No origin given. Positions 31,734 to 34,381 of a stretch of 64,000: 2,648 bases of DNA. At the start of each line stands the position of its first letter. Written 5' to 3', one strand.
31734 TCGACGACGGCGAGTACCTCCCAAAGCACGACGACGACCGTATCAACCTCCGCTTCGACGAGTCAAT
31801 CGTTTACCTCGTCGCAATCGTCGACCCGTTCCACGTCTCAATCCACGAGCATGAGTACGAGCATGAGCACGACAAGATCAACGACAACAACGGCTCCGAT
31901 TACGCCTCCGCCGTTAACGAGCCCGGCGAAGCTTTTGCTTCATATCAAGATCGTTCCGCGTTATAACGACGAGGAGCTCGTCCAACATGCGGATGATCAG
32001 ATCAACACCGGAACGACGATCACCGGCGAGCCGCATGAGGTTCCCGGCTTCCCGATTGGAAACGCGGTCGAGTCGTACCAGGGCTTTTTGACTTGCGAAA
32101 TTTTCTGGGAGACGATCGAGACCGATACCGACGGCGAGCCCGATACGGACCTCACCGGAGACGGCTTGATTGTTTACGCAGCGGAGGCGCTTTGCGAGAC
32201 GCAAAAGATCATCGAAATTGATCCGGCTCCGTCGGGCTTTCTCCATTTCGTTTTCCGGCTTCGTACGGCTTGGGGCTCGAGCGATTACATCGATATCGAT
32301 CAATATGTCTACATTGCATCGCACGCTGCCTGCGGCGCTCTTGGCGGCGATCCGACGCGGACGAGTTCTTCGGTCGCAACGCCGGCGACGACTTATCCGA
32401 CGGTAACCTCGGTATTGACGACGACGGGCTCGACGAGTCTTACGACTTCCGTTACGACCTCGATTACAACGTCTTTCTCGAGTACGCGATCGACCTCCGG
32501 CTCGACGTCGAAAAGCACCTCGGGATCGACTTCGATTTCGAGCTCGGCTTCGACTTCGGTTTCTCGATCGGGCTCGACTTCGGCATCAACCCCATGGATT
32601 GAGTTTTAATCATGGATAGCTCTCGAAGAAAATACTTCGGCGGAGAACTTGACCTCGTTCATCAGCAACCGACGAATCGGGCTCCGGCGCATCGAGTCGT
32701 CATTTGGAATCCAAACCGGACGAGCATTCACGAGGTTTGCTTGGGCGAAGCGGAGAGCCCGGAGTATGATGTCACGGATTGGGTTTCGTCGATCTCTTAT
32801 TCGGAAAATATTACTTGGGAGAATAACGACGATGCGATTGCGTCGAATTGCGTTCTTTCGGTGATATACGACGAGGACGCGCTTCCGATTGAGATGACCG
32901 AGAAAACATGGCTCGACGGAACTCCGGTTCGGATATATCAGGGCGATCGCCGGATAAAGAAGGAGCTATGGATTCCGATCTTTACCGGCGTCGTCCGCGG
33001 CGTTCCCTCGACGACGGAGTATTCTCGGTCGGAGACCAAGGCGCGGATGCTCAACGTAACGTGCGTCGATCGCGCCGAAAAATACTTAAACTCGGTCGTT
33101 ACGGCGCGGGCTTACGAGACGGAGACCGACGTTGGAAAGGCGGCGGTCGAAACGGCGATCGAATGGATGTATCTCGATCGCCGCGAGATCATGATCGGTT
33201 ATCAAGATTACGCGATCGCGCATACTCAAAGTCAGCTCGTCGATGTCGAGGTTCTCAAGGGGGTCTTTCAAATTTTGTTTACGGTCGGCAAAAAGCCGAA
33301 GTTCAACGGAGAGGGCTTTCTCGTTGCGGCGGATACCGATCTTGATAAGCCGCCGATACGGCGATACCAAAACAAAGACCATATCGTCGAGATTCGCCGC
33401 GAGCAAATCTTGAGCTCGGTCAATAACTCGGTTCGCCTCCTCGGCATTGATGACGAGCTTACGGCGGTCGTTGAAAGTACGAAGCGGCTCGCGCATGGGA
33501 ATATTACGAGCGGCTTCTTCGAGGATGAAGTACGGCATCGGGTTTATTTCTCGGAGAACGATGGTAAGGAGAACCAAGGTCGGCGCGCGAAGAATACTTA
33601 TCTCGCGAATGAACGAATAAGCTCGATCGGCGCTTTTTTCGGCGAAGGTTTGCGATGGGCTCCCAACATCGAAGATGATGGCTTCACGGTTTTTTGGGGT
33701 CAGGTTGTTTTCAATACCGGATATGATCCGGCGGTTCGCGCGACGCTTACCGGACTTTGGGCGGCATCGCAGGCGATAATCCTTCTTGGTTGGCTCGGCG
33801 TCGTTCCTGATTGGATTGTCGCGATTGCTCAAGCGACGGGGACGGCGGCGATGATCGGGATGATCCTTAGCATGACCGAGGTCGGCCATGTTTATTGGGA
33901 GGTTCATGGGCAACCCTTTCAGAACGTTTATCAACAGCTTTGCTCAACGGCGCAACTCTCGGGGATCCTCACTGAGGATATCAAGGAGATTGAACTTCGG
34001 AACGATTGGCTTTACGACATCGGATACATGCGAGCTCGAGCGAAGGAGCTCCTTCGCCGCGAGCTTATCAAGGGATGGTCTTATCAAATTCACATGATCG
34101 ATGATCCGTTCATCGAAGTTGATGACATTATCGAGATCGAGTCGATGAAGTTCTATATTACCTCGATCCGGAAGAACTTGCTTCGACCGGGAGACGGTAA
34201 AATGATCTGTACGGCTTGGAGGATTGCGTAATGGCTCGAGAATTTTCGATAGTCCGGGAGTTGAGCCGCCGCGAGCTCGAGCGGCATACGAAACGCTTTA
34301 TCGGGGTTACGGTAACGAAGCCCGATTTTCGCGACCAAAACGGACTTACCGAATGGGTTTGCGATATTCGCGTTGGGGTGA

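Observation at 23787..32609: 2940-aa fibre-like protein built from 8 tandem approximately 190-aa domains, three of them near-identical at the DNA level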

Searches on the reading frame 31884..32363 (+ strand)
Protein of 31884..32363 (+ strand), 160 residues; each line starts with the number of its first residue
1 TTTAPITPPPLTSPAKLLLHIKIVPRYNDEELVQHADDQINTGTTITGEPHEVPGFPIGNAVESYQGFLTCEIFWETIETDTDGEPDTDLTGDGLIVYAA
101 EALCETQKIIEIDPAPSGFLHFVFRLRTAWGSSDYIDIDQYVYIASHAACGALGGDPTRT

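Call 41: find_homologous_proteins(query=window:31884-32363:+, max_evalue=0.001)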
Query seq(160 aa) (160 aa): 7 proteins with E <= 0.001 among 47 candidates.
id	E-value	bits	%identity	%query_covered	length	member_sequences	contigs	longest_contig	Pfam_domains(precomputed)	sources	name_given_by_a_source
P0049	3.2e-104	364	100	100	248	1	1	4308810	-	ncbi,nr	ncbi:MAG: hypothetical protein JSW58_08440 [Candidatus Latescibacterota bacterium]|nr:MAG: hypotheti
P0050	2.5e-52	195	64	85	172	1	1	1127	-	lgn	-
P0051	1.2e-51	193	63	94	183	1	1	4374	-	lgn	-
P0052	1.0e-48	183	52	94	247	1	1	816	-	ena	-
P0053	1.8e-44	169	52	86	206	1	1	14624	-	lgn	-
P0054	8.1e-42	161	55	89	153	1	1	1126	-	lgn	-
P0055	1.5e-30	124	50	84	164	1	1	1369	-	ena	-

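Call 43: find_encoding_contigs(protein=P0049, flank=10000, max_places=4)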
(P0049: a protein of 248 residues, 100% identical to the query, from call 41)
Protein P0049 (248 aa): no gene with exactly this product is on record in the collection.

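Call 47: find_related_loci(query=A2, collection=viral_contigs, flank=10000)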
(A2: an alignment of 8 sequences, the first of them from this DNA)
Query A2 (144 aa) in viral_contigs; peptide patterns used: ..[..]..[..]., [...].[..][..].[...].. (x = any residue, [..] = any of these).
107 stretches matched a pattern; 2 encode a relative of the query (tblastn E <= 1e-3); 2 distinct loci.
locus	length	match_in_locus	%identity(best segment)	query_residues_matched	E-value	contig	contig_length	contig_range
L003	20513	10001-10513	52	1-138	1e-48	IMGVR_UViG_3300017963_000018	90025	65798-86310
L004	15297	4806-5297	47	1-143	2e-29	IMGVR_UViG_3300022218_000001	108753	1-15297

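Call 51: find_related_loci(query=A2, collection=metagenome_contigs, flank=10000)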
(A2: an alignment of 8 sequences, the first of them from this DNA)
Query A2 (144 aa) in metagenome_contigs; peptide patterns used: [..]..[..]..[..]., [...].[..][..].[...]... (x = any residue, [..] = any of these).
247 stretches matched a pattern; 21 encode a relative of the query (tblastn E <= 1e-3); 21 distinct loci.
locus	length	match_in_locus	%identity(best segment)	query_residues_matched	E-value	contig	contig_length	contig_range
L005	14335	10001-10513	52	1-138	6e-48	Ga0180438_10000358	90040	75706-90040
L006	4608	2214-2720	51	1-143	1e-46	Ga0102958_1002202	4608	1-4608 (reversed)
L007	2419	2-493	50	6-143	7e-44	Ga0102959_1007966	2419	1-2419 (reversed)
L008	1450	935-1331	58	1-139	6e-43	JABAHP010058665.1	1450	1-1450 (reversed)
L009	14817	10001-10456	44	1-142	2e-33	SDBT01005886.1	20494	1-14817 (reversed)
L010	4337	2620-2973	46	1-138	2e-32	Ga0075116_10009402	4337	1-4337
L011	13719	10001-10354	46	1-138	2e-32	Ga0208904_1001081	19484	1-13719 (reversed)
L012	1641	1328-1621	56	2-98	3e-32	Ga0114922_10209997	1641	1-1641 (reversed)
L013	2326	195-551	45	3-139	6e-32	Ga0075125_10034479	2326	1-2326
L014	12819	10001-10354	46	1-138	2e-31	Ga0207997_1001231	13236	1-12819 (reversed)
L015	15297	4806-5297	47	1-143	6e-29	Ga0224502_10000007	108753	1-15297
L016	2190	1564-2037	42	1-142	7e-28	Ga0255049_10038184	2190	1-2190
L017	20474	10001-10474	42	1-142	8e-28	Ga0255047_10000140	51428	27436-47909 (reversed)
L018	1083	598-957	42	3-130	2e-26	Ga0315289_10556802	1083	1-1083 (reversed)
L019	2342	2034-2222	63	3-65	5e-25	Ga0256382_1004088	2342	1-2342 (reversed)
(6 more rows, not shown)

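Call 53: predict_structure(alignment_id=A2)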
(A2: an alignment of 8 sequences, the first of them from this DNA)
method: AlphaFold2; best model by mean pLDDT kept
length: 144 residues; sequences in the alignment: 8
mean_pLDDT: 61.5   pTM: 0.57
mean pLDDT of the five models: 61.5, 58.7, 58.7, 58.0, 55.3
residues with pLDDT >= 90: 8; 70-90: 60; 50-70: 16; < 50: 60
segments of 3 or more residues with pLDDT < 50: 1-48, 133-144
pLDDT, mean of each block of 10 residues (from residue 1): 39 38 39 38 37 85 79 82 86 66 83 82 76 41 36
secondary structure, 60 per line:
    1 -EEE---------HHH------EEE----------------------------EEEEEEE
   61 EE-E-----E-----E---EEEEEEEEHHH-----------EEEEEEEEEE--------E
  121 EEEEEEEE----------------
elements in order: E2-4 E23-25 E54-62 E80-87 E102-111 E120-128

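Call 58: search_protein_families(library=pfam, proteins=[L003:3599-5431:+, L004:60-1961:+, L003:10498-12174:+, L003:12747-13688:+, L003:13685-14452:+], max_evalue=0.01)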
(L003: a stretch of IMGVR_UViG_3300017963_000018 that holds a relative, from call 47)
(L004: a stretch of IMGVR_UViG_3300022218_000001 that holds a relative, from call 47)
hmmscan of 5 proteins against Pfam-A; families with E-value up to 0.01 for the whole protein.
L003:3599-5431:+ (611 aa): 0 families

L004:60-1961:+ (634 aa): 1 family
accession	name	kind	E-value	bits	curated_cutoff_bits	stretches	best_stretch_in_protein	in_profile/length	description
PF13449.12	Phytase-like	-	1.1e-05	26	27.6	1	305-493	2-192/284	Esterase-like activity of phytase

L003:10498-12174:+ (558 aa): 0 families

L003:12747-13688:+ (313 aa): 0 families

L003:13685-14452:+ (255 aa): 1 family
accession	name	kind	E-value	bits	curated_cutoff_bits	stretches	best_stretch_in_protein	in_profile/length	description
PF01973.23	MptE-like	-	1.5e-06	28.6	34.6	1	137-172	131-167/171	6-hydroxymethylpterin diphosphokinase MptE-like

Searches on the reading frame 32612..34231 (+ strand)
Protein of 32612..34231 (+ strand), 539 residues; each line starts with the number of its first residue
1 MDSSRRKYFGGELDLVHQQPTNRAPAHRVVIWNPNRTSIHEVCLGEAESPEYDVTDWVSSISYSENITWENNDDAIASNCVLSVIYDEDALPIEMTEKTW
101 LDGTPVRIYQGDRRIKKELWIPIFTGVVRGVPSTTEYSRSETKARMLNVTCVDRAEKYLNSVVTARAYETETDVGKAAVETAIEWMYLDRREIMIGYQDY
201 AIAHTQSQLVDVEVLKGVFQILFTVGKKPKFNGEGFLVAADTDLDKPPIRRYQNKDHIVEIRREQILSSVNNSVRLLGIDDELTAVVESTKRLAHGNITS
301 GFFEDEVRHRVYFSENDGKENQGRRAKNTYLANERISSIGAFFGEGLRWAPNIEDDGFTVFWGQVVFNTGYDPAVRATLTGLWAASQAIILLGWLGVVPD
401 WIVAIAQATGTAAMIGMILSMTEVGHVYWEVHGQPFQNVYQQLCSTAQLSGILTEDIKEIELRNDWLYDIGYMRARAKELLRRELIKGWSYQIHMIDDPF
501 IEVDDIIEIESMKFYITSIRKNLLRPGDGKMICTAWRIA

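Call 8: search_protein_families(library=phrogs, proteins=[window:32612-34231:+], max_evalue=0.01)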
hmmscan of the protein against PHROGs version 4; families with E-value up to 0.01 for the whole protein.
window:32612-34231:+ (539 aa): 0 families

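Call 9: search_protein_families(library=pfam, proteins=[window:32612-34231:+], max_evalue=0.1)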
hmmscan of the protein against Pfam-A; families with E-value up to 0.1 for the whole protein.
window:32612-34231:+ (539 aa): 1 family
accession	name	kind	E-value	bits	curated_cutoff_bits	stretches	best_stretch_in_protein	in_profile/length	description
PF24893.1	DUF7743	-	0.069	13.3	27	0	290-312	48-70/120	Domain of unknown function (DUF7743)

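Call 63: search_solved_structures(query=A5, max_evalue=1)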
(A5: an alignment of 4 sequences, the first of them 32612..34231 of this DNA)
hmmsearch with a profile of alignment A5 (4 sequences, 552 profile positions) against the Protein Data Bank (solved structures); distinct sequences matched with E-value up to 1: 14.
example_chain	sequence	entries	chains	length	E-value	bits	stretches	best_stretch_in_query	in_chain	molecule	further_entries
5voe_H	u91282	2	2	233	0.6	12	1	122-162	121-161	Coagulation factor X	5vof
1mq5_A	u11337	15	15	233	0.6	12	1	122-162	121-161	COAGULATION FACTOR X HEAVY CHAIN | Coagulation factor X, HEAVY CHAIN | Coagulation factor X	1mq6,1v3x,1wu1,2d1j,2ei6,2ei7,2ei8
9cth_C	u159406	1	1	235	0.61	12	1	122-162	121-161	Activated Factor X heavy chain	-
1fjs_A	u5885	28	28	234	0.61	12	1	122-162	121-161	COAGULATION FACTOR XA | Coagulation factor X | Coagulation factor X (EC 3.4.21.6) (Stuart factor) (Stuart-Prower factor)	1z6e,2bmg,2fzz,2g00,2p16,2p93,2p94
1g2l_A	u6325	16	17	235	0.61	12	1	122-162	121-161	COAGULATION FACTOR X | COAGULATION FACTOR XA | BLOOD COAGULATION FACTOR XA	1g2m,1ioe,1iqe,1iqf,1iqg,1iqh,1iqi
3ens_B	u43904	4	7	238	0.62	11.9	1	122-162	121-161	Activated factor Xa heavy chain | Coagulation factor X | PROTEIN (Coagulation factor X)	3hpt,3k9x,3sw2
2gd4_H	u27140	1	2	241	0.63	11.9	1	122-162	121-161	Coagulation factor, Stuart factor, Stuart-Prower factor, Contains: Factor X light chain; F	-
1hcg_A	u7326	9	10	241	0.64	11.9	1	122-162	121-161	BLOOD COAGULATION FACTOR XA | ACTIVATED FACTOR XA HEAVY CHAIN | Coagulation Factor X heavy chain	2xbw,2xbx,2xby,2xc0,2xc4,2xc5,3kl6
2bq6_B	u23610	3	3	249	0.67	11.8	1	122-162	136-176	FACTOR XA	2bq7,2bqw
7tpp_B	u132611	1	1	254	0.69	11.8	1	122-162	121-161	Activated factor Xa heavy chain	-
1fax_A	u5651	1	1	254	0.69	11.8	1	122-162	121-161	FACTOR XA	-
9i24_H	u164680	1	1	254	0.69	11.8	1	122-162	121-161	Activated factor Xa heavy chain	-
1ezq_A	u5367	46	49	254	0.69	11.8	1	122-162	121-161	COAGULATION FACTOR XA | Blood coagulation factor Xa | COAGULATION FACTOR XA, HEAVY CHAIN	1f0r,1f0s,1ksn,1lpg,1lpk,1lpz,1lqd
1c5m_D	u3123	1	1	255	0.7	11.8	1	122-162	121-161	PROTEIN (COAGULATION FACTOR X)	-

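Call 72: find_encoding_contigs(protein=window:32612-34231:+, flank=10000, max_places=6)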
Protein window:32612-34231:+ (539 aa): no gene with exactly this product is on record in the collection.

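Call 74: list_cluster_members(proteins=[P0049, window:32612-34231:+, window:23398-23787:+, window:21717-23387:+])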
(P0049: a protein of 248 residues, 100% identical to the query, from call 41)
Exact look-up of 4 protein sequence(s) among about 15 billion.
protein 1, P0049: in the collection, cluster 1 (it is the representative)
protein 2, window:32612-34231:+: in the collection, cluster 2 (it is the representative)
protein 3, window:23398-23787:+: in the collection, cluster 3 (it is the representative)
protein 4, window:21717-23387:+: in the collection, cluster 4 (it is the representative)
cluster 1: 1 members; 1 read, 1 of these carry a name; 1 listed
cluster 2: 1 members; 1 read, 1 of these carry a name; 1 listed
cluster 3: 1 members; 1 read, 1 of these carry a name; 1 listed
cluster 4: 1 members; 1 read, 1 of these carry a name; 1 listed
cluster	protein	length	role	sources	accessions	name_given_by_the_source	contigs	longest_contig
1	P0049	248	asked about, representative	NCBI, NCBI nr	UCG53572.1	MAG: hypothetical protein JSW58_08440 [Candidatus Latescibacterota bacterium]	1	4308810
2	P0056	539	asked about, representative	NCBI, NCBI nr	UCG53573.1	MAG: hypothetical protein JSW58_08445 [Candidatus Latescibacterota bacterium]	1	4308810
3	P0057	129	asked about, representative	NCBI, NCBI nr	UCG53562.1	MAG: hypothetical protein JSW58_08390 [Candidatus Latescibacterota bacterium]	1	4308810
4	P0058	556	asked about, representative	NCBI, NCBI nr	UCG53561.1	MAG: hypothetical protein JSW58_08385 [Candidatus Latescibacterota bacterium]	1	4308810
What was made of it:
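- The record is a 4.3-Mb bacterial MAG contig (call 74).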

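Call 85: search_dna_similar(query=window:32612-34231:+, collection=phages, mode=protein, max_evalue=0.01, max_rows=15)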
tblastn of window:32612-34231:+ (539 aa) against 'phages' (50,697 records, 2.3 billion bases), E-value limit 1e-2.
No match.

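Call 96: find_homologous_proteins(query=A5, max_evalue=0.001)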
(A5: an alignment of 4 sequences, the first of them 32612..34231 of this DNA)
Query A5 (4 sequences) (539 aa, profile of the alignment): 98 proteins with E <= 0.001 among 8000 candidates.
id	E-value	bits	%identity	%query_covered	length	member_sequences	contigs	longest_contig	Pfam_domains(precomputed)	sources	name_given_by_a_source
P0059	0.0e+0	1123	59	99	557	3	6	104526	-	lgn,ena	-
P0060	0.0e+0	1115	61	99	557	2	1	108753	-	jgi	-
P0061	0.0e+0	1104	65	99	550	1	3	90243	-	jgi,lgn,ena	-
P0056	0.0e+0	1084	100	100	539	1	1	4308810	-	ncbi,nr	ncbi:MAG: hypothetical protein JSW58_08445 [Candidatus Latescibacterota bacterium]|nr:MAG: hypotheti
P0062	1.2e-288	977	63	99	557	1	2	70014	-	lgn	-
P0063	2.0e-287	973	75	100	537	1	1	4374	-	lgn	-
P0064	9.8e-285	964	63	99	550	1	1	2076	-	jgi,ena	-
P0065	1.6e-278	943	60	99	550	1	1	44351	-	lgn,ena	-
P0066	3.2e-278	942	64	99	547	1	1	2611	-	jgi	jgi:hypothetical protein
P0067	1.2e-273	927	61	99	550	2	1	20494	-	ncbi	-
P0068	2.4e-273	926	63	99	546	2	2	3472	-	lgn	-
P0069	3.4e-273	926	62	99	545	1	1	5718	-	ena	-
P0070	1.3e-266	904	60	99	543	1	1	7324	-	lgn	-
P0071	1.2e-259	881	63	94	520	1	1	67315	-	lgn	-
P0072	1.1e-257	874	57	99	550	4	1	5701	-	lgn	-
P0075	1.2e-232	792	53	99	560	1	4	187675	-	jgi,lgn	jgi:hypothetical protein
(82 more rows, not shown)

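Call 97: find_encoding_contigs(protein=P0063, flank=10000, max_places=2)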
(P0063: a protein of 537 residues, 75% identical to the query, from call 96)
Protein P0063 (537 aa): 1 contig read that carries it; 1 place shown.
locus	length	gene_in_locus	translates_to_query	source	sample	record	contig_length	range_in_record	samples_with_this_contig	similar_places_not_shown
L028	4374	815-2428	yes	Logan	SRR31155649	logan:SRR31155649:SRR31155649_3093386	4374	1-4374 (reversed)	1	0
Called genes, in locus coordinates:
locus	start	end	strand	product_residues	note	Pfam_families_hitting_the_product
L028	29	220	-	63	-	-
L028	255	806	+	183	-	-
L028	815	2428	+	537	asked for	-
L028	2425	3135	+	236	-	PF13392:HNH_3, PF13384:HTH_23 (faint), PF04218:CENP-B_N (faint), PF02796:HTH_7 (weak)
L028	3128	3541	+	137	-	-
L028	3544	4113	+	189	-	-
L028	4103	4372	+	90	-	?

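Call 98: find_encoding_contigs(protein=P0062, flank=10000, max_places=2)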
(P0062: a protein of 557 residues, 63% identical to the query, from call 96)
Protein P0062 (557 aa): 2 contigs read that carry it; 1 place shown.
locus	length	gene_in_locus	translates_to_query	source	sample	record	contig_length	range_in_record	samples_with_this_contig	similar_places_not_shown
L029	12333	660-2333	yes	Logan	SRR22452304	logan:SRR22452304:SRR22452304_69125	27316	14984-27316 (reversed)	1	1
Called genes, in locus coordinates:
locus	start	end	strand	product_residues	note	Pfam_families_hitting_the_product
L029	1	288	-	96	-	?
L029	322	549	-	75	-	-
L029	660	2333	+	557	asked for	-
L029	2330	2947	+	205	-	-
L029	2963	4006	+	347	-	-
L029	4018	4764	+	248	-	PF01973:MptE-like (faint)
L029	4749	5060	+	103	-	-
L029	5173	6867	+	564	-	PF00176:SNF2-rel_dom, PF04851:ResIII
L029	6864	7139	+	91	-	PF13560:HTH_31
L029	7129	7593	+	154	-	PF23984:DUF7307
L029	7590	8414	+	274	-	-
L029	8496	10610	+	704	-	PF09250:Prim-Pol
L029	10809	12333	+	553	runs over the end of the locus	PF00580:UvrD-helicase, PF13245:AAA_19, PF13361:UvrD_C (weak), PF13538:UvrD_C_2 (faint)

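Call 99: find_encoding_contigs(protein=P0071, flank=10000, max_places=2)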
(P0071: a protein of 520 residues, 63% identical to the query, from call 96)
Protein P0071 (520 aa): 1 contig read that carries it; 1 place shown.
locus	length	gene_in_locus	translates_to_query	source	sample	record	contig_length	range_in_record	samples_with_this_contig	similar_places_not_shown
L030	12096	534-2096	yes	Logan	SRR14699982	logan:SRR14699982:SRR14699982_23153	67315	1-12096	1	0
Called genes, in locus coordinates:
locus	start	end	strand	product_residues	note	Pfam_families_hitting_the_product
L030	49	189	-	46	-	-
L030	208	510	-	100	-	-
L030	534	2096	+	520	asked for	-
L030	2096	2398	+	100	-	-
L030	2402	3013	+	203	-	-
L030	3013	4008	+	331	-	-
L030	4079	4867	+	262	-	-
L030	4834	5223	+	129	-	-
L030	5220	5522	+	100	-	-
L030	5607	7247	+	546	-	PF00176:SNF2-rel_dom, PF04851:ResIII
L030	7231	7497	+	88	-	PF01381:HTH_3, PF13560:HTH_31 (weak)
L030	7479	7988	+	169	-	PF23984:DUF7307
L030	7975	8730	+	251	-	-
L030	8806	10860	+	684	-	PF09250:Prim-Pol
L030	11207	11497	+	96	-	PF00166:Cpn10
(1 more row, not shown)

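Call 100: find_encoding_contigs(protein=P0075, flank=10000, max_places=2)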
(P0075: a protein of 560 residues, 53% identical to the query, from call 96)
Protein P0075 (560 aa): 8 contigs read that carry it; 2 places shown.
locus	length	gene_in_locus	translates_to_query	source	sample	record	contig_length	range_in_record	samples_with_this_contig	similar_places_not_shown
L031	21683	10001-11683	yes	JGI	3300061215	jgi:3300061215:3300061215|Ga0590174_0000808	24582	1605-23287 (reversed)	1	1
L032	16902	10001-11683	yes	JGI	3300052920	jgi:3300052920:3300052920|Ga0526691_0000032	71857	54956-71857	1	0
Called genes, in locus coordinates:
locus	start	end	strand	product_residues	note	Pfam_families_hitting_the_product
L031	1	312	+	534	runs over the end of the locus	?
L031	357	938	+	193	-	-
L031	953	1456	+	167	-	-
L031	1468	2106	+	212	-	-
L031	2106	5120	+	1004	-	-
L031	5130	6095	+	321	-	-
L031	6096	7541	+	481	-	-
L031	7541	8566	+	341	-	-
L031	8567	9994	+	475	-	-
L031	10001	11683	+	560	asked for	-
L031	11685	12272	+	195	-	-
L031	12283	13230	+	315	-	-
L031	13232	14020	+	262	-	PF01973:MptE-like (faint)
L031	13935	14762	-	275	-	-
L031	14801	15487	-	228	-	-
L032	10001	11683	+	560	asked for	-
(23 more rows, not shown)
